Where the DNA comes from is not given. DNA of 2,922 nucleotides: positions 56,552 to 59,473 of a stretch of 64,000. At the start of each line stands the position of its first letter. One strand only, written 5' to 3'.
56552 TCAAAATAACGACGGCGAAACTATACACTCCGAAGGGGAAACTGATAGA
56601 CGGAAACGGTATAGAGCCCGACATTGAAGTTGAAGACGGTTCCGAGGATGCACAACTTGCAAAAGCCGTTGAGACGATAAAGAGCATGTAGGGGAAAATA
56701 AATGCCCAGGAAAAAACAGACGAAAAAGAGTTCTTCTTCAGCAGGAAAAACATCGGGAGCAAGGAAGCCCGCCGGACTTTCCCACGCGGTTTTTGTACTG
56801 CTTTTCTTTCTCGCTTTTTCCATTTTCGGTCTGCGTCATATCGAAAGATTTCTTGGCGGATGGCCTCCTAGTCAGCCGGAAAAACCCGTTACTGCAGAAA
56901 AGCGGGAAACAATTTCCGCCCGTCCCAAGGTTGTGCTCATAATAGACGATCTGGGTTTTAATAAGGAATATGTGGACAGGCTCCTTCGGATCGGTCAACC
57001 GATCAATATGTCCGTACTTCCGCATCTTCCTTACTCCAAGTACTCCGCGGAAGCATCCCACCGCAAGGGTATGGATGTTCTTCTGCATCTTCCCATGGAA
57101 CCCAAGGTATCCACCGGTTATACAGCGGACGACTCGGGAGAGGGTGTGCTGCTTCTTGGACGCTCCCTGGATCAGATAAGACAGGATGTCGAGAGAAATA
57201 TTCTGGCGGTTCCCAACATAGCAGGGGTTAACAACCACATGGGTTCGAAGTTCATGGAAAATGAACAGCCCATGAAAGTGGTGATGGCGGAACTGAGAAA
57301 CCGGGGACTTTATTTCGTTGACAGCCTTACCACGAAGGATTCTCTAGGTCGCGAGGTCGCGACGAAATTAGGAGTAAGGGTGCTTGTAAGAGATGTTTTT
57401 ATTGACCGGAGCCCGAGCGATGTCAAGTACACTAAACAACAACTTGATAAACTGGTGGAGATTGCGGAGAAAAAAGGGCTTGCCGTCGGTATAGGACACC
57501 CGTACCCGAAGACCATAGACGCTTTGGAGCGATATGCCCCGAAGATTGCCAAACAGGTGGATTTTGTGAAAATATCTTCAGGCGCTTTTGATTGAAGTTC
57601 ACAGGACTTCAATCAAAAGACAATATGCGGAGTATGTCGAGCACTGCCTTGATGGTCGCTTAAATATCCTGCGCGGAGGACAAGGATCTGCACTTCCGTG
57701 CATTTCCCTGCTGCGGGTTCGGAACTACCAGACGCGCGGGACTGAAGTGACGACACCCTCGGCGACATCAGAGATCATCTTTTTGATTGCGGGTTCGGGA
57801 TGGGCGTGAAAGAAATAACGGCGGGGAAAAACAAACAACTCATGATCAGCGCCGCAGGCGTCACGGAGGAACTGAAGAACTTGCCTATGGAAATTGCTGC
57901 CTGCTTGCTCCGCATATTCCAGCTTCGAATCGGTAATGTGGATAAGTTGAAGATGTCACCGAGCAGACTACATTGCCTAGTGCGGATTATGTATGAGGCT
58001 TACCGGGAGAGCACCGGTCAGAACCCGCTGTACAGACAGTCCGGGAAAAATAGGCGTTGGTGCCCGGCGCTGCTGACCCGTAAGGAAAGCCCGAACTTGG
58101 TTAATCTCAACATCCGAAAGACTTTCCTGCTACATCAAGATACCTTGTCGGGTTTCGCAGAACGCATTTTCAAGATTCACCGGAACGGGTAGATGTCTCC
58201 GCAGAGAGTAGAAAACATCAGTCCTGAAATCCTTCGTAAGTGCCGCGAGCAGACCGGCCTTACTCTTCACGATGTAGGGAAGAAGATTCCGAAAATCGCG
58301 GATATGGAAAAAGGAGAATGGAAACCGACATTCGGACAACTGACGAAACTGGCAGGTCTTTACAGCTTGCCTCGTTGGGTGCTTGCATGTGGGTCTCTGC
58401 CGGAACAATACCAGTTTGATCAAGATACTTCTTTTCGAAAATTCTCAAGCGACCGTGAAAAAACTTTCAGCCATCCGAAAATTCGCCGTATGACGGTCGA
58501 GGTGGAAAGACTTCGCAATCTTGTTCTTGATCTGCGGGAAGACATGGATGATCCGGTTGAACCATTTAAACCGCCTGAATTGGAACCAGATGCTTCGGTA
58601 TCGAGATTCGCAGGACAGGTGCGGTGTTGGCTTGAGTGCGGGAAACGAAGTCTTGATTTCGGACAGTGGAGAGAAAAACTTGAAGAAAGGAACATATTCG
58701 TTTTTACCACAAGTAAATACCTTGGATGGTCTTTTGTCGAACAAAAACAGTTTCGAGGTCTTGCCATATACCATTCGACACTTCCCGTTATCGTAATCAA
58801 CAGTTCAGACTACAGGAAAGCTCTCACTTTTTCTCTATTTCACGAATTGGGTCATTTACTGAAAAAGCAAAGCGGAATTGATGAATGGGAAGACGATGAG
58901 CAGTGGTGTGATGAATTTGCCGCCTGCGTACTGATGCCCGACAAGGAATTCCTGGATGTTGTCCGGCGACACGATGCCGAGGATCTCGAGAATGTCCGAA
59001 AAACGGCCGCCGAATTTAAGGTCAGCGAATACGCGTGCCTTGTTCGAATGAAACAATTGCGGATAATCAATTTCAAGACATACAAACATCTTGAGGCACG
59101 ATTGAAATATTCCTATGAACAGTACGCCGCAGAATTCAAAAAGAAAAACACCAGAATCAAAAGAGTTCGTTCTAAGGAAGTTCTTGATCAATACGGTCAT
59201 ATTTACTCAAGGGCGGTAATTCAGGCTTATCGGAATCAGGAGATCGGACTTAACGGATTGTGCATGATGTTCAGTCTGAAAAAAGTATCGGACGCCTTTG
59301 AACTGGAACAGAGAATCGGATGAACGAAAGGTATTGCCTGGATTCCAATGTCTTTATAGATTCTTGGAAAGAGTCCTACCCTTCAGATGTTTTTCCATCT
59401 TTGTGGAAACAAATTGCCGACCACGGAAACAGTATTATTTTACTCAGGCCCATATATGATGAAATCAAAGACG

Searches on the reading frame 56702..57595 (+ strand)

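Call 55: search_protein_families(library=pfam, proteins=[window:56702-57595:+], max_evalue=0.00001)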
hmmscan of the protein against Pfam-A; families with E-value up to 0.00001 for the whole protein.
window:56702-57595:+ (297 aa): 1 family
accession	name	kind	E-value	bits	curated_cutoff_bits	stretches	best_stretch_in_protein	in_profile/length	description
PF04748.18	Polysacc_deac_2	-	8e-70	234.7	27.5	1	79-293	1-210/212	Divergent polysaccharide deacetylase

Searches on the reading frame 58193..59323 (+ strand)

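Call 55: search_protein_families(library=pfam, proteins=[window:58193-59323:+], max_evalue=0.00001)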
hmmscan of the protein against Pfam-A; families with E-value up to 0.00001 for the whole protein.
window:58193-59323:+ (376 aa): 1 family
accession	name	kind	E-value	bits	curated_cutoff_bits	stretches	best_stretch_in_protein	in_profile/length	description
PF06114.19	Peptidase_M78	-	4.8e-12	46.2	22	1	194-286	24-122/123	IrrE N-terminal-like domain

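Call 77: search_protein_families(library=padloc, proteins=[window:58193-59323:+], max_evalue=0.001)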
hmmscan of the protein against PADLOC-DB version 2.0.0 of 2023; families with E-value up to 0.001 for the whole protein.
window:58193-59323:+ (376 aa): 15 families
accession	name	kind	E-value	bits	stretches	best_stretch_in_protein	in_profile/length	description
PDLC04141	capP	-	1.8e-17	61.6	1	183-293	39-157/242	capP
PDLC03944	RmrA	-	1.9e-14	51.5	1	8-305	5-299/384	-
PDLC03949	RmrA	-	4.6e-14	50.1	1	191-305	169-281/363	-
PDLC03954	RmrA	-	5e-13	46.7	2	198-305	194-306/380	-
PDLC03951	RmrA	-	3.8e-11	40.6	1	212-300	206-296/400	-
PDLC03948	RmrA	-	4e-11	40.4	1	6-304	5-304/397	-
PDLC03947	RmrA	-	7.3e-10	36.2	1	197-300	193-301/383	-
PDLC03946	RmrA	-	1.2e-09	35.4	1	191-300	170-278/357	-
PDLC03943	RmrA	-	9e-08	29.6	1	17-309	10-292/370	-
PDLC03953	RmrA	-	2.3e-07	28.4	1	213-297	210-291/373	-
PDLC03950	RmrA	-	3.3e-07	27.6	1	183-298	168-287/369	-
PDLC03955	RmrA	-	5.6e-07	27.1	1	9-306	20-307/371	-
PDLC03952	RmrA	-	3.1e-06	24.3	1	192-304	200-317/395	-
PDLC03945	RmrA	-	3.2e-06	24.6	1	198-303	194-307/394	-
PDLC03956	RmrA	-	0.00072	16.7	0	216-300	211-297/399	-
